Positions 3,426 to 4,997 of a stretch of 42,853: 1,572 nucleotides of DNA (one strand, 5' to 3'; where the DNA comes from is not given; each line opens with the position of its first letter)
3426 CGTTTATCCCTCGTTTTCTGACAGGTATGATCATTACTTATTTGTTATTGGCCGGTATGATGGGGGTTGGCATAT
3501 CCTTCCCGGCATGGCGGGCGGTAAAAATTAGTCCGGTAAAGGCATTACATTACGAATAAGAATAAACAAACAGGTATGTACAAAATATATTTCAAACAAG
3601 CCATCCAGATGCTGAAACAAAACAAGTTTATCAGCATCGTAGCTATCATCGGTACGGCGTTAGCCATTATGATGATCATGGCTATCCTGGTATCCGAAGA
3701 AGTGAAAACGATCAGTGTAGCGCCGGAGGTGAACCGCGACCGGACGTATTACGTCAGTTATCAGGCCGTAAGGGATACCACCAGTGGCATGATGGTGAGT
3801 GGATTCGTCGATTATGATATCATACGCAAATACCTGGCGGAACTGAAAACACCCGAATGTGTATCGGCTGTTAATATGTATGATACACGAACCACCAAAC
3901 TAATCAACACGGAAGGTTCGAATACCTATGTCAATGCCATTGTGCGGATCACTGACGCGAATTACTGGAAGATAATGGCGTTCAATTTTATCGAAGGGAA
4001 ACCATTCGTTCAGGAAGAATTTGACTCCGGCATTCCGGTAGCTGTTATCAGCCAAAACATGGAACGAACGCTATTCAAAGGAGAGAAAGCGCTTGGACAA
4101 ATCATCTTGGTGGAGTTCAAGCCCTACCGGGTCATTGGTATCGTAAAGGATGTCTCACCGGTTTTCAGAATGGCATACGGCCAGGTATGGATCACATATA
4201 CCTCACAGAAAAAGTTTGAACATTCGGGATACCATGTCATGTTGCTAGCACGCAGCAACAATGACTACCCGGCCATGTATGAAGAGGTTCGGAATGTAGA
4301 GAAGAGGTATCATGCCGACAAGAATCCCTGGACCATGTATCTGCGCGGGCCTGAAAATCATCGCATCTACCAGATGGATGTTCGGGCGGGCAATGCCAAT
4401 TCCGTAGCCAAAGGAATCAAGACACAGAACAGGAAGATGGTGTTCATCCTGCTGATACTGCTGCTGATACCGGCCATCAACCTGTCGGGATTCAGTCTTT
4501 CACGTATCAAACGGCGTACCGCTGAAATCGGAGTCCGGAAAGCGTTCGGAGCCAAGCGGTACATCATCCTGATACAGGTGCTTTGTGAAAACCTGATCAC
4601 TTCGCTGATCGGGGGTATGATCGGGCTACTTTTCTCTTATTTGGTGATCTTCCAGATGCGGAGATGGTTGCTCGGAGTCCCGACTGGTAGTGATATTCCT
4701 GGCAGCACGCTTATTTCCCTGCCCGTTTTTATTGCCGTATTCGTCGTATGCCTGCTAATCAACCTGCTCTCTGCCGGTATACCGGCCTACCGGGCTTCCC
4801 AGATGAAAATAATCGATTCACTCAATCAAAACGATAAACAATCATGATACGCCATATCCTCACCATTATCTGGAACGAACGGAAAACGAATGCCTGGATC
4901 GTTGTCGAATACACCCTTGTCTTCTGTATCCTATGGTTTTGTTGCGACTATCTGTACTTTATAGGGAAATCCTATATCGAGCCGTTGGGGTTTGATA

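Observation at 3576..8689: Recent tandem duplication of an A/B permease pair with conserved membrane parts and diverged periplasmic domains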

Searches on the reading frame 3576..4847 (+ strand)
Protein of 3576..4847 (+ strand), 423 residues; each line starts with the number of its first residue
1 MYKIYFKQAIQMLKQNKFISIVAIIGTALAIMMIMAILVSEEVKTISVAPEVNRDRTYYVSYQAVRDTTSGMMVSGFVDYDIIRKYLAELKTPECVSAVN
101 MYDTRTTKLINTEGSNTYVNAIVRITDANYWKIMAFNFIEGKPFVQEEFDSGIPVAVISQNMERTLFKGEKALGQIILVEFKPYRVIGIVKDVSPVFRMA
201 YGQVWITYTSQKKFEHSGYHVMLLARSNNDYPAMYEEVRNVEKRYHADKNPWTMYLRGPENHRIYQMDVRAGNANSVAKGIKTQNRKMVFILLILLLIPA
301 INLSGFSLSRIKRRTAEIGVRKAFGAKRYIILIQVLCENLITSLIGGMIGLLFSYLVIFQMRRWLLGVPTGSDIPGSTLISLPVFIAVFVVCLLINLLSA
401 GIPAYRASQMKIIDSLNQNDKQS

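Call 4: search_protein_families(library=pfam, proteins=[window:3576-4847:+])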
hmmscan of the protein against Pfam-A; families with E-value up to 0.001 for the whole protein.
window:3576-4847:+ (423 aa): 2 families
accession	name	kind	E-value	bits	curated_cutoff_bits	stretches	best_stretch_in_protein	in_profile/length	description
PF12704.14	MacB_PCD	-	4.3e-23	83.1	27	1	20-240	1-206/207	MacB-like periplasmic core domain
PF02687.27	FtsX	-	3.1e-13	50.3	25.5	1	290-411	2-119/120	FtsX-like permease C-terminal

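Call 8: find_encoding_contigs(protein=window:3576-4847:+, flank=10000, max_places=10)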
Protein window:3576-4847:+ (423 aa): no gene with exactly this product is on record in the collection.

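Call 9: find_related_loci(query=window:3576-4844:+, collection=genome_contigs, flank=10000)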
Query window:3576-4844:+ (423 aa) in genome_contigs; peptide patterns used: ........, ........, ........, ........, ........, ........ (x = any residue, [..] = any of these).
55 stretches matched a pattern; 35 encode a relative of the query (tblastn E <= 1e-3); 34 distinct loci.
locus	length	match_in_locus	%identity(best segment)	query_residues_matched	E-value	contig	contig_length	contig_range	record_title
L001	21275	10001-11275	74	1-423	0e+0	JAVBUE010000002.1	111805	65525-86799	MAG: Tannerellaceae bacterium isolate EPI_MAG_00270 c_000001138142, whole genome shotgun sequence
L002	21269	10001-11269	71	1-423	0e+0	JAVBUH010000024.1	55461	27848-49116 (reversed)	MAG: Tannerellaceae bacterium isolate EPI_MAG_00273 c_000000802258, whole genome shotgun sequence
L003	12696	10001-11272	57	1-423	3e-160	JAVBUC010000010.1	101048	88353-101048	MAG: Bacteroides sp. isolate EPI_MAG_00268 c_000011048870, whole genome shotgun sequence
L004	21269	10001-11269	55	1-423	5e-160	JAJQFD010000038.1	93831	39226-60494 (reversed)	MAG: Bacteroides sp. isolate MO.1_1 NODE_37_length_93831_cov_19.685687, whole genome shotgun sequence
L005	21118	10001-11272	58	1-423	4e-156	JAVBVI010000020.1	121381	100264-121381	MAG: Bacteroides sp. isolate EPI_MAG_00304 c_000005660164, whole genome shotgun sequence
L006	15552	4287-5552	58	1-421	3e-155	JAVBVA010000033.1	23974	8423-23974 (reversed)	MAG: Bacteroides sp. isolate EPI_MAG_00296 c_000011132783, whole genome shotgun sequence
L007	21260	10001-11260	55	1-421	3e-153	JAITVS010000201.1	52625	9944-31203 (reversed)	MAG: Tannerella sp. isolate TD116_bin54 k119_319699, whole genome shotgun sequence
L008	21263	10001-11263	57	1-423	4e-152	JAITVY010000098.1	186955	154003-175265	MAG: Tannerella sp. isolate TD116_bin63 k119_1314946, whole genome shotgun sequence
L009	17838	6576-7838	53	1-421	1e-150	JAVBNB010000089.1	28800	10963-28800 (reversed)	MAG: Tannerella sp. isolate EPI_MAG_00067 c_000000752129, whole genome shotgun sequence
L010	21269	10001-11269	53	1-423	3e-146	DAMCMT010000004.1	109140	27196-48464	MAG TPA_asm: Bacteroides sp. isolate CTOTU49885 NODE_46_length_109140_cov_3.661282, whole genome shotgun sequence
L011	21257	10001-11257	52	1-421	2e-143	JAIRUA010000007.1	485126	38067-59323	MAG: Dysgonamonadaceae bacterium isolate Cus372_bin26 k119_505316, whole genome shotgun sequence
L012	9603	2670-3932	51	1-421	3e-140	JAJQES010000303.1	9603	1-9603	MAG: Tannerellaceae bacterium isolate MI.B10_13 NODE_1334_length_9603_cov_9.017281, whole genome shotgun sequence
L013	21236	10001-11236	50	1-418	2e-139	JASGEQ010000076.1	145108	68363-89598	MAG: Dysgonomonas sp. isolate 7M024 JMF-2106-05-0007A.bin.24_75, whole genome shotgun sequence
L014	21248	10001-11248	53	1-420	5e-138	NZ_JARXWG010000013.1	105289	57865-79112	Parabacteroides sp. PF5-9 Ga0505165_13, whole genome shotgun sequence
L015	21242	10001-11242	50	1-420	6e-137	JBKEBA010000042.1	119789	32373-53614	MAG: Dysgonomonas sp. isolate VLC_084 c_000000632267, whole genome shotgun sequence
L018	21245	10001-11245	52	1-420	7e-138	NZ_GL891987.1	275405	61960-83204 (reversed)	Dysgonomonas gadei ATCC BAA-286 supercont1.9, whole genome shotgun sequence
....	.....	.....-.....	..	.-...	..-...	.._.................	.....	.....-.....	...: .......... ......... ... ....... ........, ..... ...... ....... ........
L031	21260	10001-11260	62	1-421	1e-170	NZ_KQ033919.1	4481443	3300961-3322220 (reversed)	Parabacteroides gordonii MS-1 = DSM 23371 strain MS-1 aczIC-supercont1.1, whole genome shotgun sequence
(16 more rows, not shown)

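Call 14: search_protein_families(library=ncbifam, proteins=[window:3576-4847:+], max_evalue=0.00001)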
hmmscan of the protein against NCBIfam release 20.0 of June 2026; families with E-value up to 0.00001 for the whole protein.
window:3576-4847:+ (423 aa): 2 families
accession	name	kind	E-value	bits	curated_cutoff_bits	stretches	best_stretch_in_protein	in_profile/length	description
TIGR03434.1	ADOP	subfamily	1.4e-36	125.9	622.3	1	8-421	7-404/803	ADOP family duplicated permease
NF007826.0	PRK10535.1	equivalog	2.6e-20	72.3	966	1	11-417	263-646/648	macrolide ABC transporter ATP-binding protein/permease MacB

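Call 19: search_protein_families(library=pfam, proteins=[L018:7975-9219:+, L018:15081-16565:+, L001:7491-8993:+, L001:5729-7480:+, L001:4643-5665:-, L001:643-4638:+, L031:7845-8783:+], max_evalue=0.001)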
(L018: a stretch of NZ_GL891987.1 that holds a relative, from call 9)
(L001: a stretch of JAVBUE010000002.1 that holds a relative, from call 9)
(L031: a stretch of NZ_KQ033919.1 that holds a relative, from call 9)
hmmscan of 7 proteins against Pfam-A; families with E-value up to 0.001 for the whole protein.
L018:7975-9219:+ (414 aa): 2 families
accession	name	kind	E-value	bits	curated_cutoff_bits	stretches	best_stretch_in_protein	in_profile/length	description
PF13437.12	HlyD_3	-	4.7e-15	56.7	22.2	1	234-328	2-104/106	HlyD family secretion protein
PF16576.10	HlyD_D23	-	1.5e-09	37.9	30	1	190-309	66-189/214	Barrel-sandwich domain of CusB or HlyD membrane-fusion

L018:15081-16565:+ (494 aa): 1 family
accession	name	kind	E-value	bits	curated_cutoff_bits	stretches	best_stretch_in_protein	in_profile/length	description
PF02321.23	OEP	-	4.1e-46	157.6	22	2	29-263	2-187/187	Outer membrane efflux protein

L001:7491-8993:+ (500 aa): 1 family
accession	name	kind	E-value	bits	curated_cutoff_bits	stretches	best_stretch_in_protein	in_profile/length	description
PF07676.18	PD40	-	3.8e-19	68.6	20.9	2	289-310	6-27/38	WD40-like Beta Propeller Repeat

L001:5729-7480:+ (583 aa): 1 family
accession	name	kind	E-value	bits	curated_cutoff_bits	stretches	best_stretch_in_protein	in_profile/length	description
PF19529.4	DUF6057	-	2.9e-161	538.7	29.8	1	3-583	2-569/569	Family of unknown function (DUF6057)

L001:4643-5665:- (340 aa): 2 families
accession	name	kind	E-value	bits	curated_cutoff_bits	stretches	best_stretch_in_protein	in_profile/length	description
PF04389.22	Peptidase_M28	-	3.3e-49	167.7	21.3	1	127-326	1-188/193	Peptidase family M28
PF01546.33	Peptidase_M20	-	5.4e-07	30.2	24.6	1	164-245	32-119/206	Peptidase family M20/M25/M40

L001:643-4638:+ (1331 aa): 9 families
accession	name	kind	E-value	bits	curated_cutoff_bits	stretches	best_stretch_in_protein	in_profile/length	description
PF12833.13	HTH_18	-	2.5e-20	73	33.6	1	1251-1330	1-79/80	Helix-turn-helix domain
PF07494.17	Reg_prop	-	1.1e-19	68.4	20.4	0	241-261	2-22/24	Two component regulator propeller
PF00072.30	Response_reg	-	1.8e-16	60.7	30.2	1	1086-1191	2-106/111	Response regulator receiver domain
PF00165.29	HTH_AraC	-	8.4e-15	54.9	26.6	1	1295-1330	8-42/42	Bacterial regulatory helix-turn-helix proteins, AraC family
PF07495.19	Y_Y_Y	-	1.8e-08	34.6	26.6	1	702-749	1-49/65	Y_Y_Y domain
PF00512.31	HisKA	-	2.5e-08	34.3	26.9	1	815-877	2-65/66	His Kinase A (phospho-acceptor) domain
PF08450.18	SGL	-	1.7e-07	31.5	26.3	0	122-189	9-72/246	SMP-30/Gluconolactonase/LRE-like region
PF02518.31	HATPase_c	-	7e-06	26.9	26.4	1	925-1031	2-104/111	Histidine kinase-, DNA gyrase B-, and HSP90-like ATPase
PF21544.3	PorZ_N_b_propeller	-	8.5e-05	23.3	27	0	350-461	2-113/154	TSS9, PorZ, N-terminal beta-propeller domain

L031:7845-8783:+ (312 aa): 1 family
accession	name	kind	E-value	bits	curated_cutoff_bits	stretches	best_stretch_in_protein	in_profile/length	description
PF08842.16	Mfa2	-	4.1e-36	125.4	21.2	1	50-307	5-276/277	Fimbrillin-A associated anchor proteins Mfa1 and Mfa2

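Call 27: search_solved_structures(query=window:3576-4844:+, max_evalue=0.001)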
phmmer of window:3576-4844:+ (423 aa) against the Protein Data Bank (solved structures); distinct sequences matched with E-value up to 0.001: 10.
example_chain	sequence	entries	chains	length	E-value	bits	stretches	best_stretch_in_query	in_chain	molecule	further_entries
5nik_J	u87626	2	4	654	1.1e-19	74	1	12-417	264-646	Macrolide export ATP-binding/permease protein MacB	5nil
5lil_A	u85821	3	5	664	4.1e-14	55.6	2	289-417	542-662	Macrolide export ATP-binding/permease protein MacB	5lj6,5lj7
5gko_A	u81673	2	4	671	6.4e-14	54.9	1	90-416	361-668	Macrolide export ATP-binding/permease protein MacB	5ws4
5xu1_M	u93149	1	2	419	2.2e-11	46.6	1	295-417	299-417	ABC transporter permeae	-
5lj8_A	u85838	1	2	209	5.2e-08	35.5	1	115-211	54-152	Macrolide export ATP-binding/permease protein MacB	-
9qgy_M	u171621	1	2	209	7.2e-08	35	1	115-211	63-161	Macrolide export ATP-binding/permease protein MacB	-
5c59_A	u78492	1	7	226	8e-08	34.9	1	115-211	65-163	Macrolide export ATP-binding/permease protein MacB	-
9o9x_C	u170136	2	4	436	2.2e-06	30.2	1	288-417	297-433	ABC transporter permease YtrF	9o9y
5f9q_A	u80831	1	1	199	1.2e-05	27.7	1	127-217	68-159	Macrolide export ATP-binding/permease protein YknZ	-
3ftj_A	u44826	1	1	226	3e-05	26.4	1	111-192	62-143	Macrolide export ATP-binding/permease protein macB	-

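Call 44: find_homologous_proteins(query=window:3576-4844:+, max_evalue=1e-20)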
Query window:3576-4844:+ (423 aa): 1778 proteins with E <= 1e-20 among 8000 candidates; the best 120 are listed.
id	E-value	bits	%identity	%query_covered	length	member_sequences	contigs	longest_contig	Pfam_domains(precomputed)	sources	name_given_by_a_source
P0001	1.4e-275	931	100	100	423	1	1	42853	PF02687.28,PF12704.15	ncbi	-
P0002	1.0e-203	695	74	100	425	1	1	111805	PF02687.28,PF12704.15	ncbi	-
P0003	7.5e-190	649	71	100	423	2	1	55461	PF02687.28,PF12704.15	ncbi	-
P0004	6.0e-173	593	67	97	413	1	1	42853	PF02687.28,PF12704.15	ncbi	-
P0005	5.7e-168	577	62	100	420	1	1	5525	PF02687.28,PF12704.15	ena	-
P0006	1.1e-167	576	63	100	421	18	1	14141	PF02687.28,PF12704.15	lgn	-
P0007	3.4e-167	574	62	100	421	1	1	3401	PF02687.28,PF12704.15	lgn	-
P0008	6.2e-167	574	62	99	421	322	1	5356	PF02687.28,PF12704.15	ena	-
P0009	1.2e-166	573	62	100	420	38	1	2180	PF02687.28,PF12704.15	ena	-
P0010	1.5e-166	572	61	100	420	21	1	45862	PF02687.28,PF12704.15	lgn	-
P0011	1.8e-166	572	61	100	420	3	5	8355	PF02687.28,PF12704.15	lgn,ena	-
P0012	2.3e-166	572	61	100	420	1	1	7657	PF02687.28,PF12704.15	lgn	-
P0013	2.3e-166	572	61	100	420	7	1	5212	PF02687.28,PF12704.15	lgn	-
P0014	2.3e-166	572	61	100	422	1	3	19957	PF02687.28,PF12704.15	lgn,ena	-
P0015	5.0e-166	571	61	100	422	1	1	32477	PF02687.28,PF12704.15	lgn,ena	-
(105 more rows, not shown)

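Call 53: predict_structure(alignment_id=A1)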
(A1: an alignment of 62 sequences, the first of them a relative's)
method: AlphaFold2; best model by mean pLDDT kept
length: 423 residues; sequences in the alignment: 62
mean_pLDDT: 84.5   pTM: 0.79
mean pLDDT of the five models: 84.5, 81.7, 81.7, 80.2, 79.2
residues with pLDDT >= 90: 187; 70-90: 179; 50-70: 41; < 50: 16
segments of 3 or more residues with pLDDT < 50: 322-324, 413-423
pLDDT, mean of each block of 10 residues (from residue 1): 69 74 84 88 88 94 92 91 93 95 87 92 96 95 96 96 92 96 97 92 95 87 95 96 94 93 84 82 89 82 63 55 58 75 85 87 85 79 79 76 68 47 42
secondary structure, 60 per line:
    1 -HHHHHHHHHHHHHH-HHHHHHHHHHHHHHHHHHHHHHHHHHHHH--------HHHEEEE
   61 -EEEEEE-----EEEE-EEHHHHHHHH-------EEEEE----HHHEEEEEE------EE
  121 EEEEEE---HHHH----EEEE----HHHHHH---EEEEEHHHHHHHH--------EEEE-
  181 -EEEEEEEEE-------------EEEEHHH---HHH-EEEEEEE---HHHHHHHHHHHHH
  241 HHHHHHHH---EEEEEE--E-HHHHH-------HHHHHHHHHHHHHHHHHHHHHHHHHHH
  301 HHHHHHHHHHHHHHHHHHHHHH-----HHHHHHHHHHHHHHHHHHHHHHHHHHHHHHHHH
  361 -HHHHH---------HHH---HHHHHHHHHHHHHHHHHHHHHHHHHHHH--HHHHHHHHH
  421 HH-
elements in order: H2-15 H17-45 E57-60 E62-67 E73-76 H80-87 E95-99 E107-112 E119-126 H130-133 E138-141 H146-151 E155-159 H160-167 E176-179 E182-190 E204-207 E218-224 H228-248 E252-257 H262-266 H274-322 H328-360 H362-366 H382-409 H412-422

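Call 55: fold_search(model_id=the predicted structure, library=pdb)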
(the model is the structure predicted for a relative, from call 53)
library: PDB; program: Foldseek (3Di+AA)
matches with E <= 10: 316; with E <= 0.001: 59
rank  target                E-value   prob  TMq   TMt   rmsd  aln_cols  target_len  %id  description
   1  5gko_A                1.3e-19  1.00  0.58  0.41   6.7       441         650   18  Crystal structure of tripartite-type ABC transporter, MacB from Acinetobacter baumannii (released 2017-11-15)
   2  5lil_A                3.4e-19  1.00  0.42  0.31  11.2       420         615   17  Structure of Aggregatibacter actinomycetemcomitans MacB bound to ATPyS (P21) (released 2017-11-15)
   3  5xu1_M                4.9e-19  1.00  0.54  0.57   7.1       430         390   19  Structure of a non-canonical ABC transporter from Streptococcus pneumoniae R6 (released 2018-01-24)
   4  5nik_J                1.3e-18  1.00  0.51  0.37   8.5       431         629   19  Structure of the MacAB-TolC ABC-type tripartite multidrug efflux pump (released 2017-05-24)
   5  5lil_B                4.0e-18  1.00  0.42  0.31  10.5       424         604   17  Structure of Aggregatibacter actinomycetemcomitans MacB bound to ATPyS (P21) (released 2017-11-15)
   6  5lj6                  6.1e-18  1.00  0.44  0.33  10.3       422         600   18  Structure of Aggregatibacter actinomycetemcomitans MacB bound to ATPyS (P6522) (released 2017-11-15)
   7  5lj7_B                1.6e-17  1.00  0.41  0.31  10.6       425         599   17  Structure of Aggregatibacter actinomycetemcomitans MacB bound to ATP (P21) (released 2017-11-15)
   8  5xu1_S                7.0e-16  1.00  0.46  0.50   8.7       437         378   19  Structure of a non-canonical ABC transporter from Streptococcus pneumoniae R6 (released 2018-01-24)
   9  5lj7_A                7.4e-16  1.00  0.43  0.33  10.5       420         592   17  Structure of Aggregatibacter actinomycetemcomitans MacB bound to ATP (P21) (released 2017-11-15)
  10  9rlc_E                5.6e-13  1.00  0.46  0.47   8.9       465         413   13  LolCDE complex with Lpp lipoprotein (released 2026-01-21)
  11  9rld_E                9.9e-13  1.00  0.45  0.46   8.9       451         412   14  LolCDE complex with Lpp lipoprotein (released 2026-01-21)
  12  9gvk_C                5.1e-12  1.00  0.39  0.42  10.3       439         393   13  Cryo-EM structure of endogenous ATP-bound LolCDE with LolD-E171Q mutations in nanodiscs (released 2025-01-08)
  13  9o9x_C                1.2e-11  1.00  0.37  0.36  11.2       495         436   16  ytrEF nucleotide-free conformation (released 2025-10-15)
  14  9rli_E                2.3e-11  1.00  0.40  0.42  10.0       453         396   13  LolCDEdelta(235-252) complex with Pal lipoprotein (released 2026-01-21)
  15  9rld_C                2.5e-11  1.00  0.42  0.44  11.0       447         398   12  LolCDE complex with Lpp lipoprotein (released 2026-01-21)
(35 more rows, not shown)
